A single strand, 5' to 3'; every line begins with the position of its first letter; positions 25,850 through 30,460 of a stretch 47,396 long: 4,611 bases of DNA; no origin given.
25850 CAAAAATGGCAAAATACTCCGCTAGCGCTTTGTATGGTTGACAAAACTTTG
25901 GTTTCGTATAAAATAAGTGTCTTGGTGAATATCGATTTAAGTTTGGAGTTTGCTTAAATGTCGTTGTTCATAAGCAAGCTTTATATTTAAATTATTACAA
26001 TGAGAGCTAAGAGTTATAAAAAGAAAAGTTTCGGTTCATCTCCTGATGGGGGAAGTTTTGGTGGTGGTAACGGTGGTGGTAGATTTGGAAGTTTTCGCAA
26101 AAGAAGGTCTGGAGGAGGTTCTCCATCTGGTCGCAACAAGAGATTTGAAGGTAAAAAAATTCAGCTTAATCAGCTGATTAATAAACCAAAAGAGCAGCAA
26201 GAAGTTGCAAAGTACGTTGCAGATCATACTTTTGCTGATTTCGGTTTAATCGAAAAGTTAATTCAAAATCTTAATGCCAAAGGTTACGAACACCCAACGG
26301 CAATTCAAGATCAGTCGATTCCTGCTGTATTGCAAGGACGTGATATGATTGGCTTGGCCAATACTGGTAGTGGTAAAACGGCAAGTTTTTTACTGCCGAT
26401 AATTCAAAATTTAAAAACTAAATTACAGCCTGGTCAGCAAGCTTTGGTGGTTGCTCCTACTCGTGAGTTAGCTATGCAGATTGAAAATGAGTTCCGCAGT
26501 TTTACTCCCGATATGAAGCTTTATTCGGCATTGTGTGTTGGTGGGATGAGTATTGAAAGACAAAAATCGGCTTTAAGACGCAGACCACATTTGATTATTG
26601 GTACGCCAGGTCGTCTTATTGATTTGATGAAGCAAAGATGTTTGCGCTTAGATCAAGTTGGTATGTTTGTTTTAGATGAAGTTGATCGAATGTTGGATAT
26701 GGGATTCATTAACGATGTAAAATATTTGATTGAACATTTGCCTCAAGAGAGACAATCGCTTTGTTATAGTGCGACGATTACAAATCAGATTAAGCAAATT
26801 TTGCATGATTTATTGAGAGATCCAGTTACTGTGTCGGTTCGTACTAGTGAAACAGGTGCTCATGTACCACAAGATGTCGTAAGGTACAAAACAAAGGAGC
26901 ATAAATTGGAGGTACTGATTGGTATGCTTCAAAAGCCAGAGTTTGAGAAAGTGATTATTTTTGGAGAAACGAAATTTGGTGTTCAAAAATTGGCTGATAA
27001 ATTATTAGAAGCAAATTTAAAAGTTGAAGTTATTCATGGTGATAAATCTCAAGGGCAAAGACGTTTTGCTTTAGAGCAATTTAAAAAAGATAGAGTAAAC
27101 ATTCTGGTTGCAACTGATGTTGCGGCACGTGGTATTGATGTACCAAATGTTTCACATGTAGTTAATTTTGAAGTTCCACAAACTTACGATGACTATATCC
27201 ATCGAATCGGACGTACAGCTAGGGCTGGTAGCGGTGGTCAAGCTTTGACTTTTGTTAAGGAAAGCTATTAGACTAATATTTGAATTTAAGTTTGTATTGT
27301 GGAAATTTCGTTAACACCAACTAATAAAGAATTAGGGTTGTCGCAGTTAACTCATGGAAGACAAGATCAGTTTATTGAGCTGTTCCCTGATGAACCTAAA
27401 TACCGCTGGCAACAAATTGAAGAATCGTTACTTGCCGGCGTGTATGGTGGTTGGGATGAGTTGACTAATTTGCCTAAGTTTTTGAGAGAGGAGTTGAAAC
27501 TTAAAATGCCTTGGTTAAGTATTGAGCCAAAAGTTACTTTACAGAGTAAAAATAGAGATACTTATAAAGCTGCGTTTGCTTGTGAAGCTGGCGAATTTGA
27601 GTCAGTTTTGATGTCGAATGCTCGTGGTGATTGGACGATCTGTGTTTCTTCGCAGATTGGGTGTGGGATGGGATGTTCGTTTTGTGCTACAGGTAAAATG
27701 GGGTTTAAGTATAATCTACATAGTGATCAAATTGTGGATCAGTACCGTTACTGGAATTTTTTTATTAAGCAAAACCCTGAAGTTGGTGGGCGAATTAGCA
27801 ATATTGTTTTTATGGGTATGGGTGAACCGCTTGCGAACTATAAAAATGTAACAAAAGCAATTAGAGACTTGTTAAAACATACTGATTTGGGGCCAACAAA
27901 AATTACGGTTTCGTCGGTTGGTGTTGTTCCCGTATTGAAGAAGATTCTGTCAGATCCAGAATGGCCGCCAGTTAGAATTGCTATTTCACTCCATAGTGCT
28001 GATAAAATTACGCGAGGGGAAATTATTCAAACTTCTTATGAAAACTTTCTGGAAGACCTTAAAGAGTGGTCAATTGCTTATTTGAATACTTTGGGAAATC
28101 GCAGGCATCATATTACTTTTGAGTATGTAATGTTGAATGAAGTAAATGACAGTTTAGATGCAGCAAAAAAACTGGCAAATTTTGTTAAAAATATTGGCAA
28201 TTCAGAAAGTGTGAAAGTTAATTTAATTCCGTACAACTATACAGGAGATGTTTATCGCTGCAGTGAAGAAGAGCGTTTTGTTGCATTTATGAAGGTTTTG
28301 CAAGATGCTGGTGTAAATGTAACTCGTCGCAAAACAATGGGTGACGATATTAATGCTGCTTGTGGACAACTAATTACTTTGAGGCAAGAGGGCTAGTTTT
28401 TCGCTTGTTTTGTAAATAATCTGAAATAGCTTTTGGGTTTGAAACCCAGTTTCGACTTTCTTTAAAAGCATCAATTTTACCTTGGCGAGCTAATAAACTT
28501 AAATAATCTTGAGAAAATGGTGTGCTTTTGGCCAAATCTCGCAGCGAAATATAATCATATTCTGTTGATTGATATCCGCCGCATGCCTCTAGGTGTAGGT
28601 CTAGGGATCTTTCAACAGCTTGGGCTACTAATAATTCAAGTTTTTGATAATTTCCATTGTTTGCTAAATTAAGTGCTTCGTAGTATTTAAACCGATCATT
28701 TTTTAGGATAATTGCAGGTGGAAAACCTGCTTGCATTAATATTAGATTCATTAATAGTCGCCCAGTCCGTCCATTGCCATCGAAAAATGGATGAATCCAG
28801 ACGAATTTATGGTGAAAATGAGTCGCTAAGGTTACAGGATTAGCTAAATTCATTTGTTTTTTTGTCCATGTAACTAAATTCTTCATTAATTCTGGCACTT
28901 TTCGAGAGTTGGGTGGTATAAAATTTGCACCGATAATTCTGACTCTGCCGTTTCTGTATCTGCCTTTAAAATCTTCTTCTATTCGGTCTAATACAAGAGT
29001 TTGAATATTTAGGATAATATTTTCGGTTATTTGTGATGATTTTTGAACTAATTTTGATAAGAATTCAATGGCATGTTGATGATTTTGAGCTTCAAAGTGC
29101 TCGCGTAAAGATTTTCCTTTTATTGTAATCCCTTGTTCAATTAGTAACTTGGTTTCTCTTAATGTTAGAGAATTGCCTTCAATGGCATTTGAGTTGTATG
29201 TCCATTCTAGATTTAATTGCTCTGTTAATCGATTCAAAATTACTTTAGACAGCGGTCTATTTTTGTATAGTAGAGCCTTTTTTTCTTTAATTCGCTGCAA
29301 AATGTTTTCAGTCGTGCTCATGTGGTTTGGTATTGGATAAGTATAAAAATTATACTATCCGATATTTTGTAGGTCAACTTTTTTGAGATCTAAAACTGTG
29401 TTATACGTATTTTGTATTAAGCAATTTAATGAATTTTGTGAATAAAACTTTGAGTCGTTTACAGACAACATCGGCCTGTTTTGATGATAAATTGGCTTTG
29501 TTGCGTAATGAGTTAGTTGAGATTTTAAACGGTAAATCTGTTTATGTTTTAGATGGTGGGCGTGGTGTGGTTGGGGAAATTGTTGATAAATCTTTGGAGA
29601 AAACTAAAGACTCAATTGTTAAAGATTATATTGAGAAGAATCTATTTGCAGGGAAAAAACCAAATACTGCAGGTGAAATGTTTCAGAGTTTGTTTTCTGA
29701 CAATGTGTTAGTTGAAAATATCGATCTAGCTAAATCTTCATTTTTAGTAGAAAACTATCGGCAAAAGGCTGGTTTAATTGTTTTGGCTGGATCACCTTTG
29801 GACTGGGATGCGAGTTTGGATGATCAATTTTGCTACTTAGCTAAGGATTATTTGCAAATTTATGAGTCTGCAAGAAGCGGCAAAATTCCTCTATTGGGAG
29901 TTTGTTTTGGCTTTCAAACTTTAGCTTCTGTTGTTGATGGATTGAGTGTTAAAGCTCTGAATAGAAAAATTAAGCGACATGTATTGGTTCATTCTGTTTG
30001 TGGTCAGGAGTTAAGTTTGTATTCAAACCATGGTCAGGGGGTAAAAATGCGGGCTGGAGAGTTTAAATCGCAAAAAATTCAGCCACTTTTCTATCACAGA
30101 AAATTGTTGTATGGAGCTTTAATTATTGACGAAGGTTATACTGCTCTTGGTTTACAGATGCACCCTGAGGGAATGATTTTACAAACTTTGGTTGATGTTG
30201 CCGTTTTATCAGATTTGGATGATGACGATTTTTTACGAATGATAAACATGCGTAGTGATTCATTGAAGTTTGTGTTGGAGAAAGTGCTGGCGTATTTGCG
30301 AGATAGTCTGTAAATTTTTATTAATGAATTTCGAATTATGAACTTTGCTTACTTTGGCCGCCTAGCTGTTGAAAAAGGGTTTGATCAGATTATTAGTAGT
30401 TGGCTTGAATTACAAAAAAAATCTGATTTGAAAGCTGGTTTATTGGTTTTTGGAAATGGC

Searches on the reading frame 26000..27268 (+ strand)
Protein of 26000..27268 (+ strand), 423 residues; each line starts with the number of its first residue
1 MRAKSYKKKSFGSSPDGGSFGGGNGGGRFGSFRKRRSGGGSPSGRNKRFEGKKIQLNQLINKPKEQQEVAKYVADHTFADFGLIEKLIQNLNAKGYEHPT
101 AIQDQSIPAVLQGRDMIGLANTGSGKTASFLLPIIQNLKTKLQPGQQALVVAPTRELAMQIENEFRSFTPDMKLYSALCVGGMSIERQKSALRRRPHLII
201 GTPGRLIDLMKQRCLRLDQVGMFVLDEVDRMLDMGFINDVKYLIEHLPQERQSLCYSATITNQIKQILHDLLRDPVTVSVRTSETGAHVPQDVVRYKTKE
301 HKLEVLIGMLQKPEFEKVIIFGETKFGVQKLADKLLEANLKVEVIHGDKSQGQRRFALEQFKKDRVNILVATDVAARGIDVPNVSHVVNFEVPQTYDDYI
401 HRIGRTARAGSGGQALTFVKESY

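Call 18: search_protein_families(library=pfam, proteins=[window:26000-27268:+], max_evalue=0.001)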
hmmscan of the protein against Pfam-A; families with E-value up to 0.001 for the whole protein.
window:26000-27268:+ (423 aa): 4 families
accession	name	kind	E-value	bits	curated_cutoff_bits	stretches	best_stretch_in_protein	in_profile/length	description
PF00270.35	DEAD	-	2.8e-51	174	26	1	100-266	1-166/167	DEAD/DEAH box helicase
PF00271.37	Helicase_C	-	9e-33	113.3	23.5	1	302-410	2-110/110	Helicase conserved C-terminal domain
PF04851.21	ResIII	-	5.8e-09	36.5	22.5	1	120-247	30-150/164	Type III restriction enzyme, res subunit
PF16203.11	ERCC3_RAD25_C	-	3.8e-06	26.8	27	1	314-409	59-151/248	ERCC3/RAD25/XPB C-terminal helicase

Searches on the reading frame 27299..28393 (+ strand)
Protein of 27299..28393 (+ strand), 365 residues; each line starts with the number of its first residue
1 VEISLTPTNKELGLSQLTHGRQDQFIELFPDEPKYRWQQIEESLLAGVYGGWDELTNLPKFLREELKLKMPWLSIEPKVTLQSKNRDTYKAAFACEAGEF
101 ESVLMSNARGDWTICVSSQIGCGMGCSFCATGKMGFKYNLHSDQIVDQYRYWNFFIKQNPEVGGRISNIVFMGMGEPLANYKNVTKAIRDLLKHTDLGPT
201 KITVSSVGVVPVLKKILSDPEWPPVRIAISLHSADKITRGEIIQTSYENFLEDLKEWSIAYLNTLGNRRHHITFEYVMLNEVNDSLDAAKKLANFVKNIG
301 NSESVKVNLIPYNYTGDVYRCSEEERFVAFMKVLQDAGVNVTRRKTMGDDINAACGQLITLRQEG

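Call 18: search_protein_families(library=pfam, proteins=[window:27299-28393:+], max_evalue=0.001)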
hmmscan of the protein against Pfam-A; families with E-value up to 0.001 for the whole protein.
window:27299-28393:+ (365 aa): 1 family
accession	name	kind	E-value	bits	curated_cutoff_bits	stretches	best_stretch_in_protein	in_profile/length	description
PF04055.27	Radical_SAM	-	1.1e-08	35.8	29.5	1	118-285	3-157/166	Radical SAM superfamily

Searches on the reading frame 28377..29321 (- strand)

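Call 18: search_protein_families(library=pfam, proteins=[window:28377-29321:-], max_evalue=0.001)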
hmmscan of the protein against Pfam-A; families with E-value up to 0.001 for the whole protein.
window:28377-29321:- (315 aa): 1 family
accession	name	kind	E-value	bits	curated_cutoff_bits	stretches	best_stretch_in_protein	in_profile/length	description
PF02661.23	Fic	-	5.7e-22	78.8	24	1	98-195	2-93/93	Fic/DOC family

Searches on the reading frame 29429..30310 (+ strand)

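Call 18: search_protein_families(library=pfam, proteins=[window:29429-30310:+], max_evalue=0.001)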
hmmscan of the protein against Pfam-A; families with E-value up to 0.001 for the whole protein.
window:29429-30310:+ (294 aa): 2 families
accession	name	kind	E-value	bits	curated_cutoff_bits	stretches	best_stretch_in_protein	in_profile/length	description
PF00117.34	GATase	-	1.1e-07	32.1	22.8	1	111-248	40-173/190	Glutamine amidotransferase class-I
PF07722.19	Peptidase_C26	-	0.00044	20.5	20.5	0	143-184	96-137/219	Peptidase C26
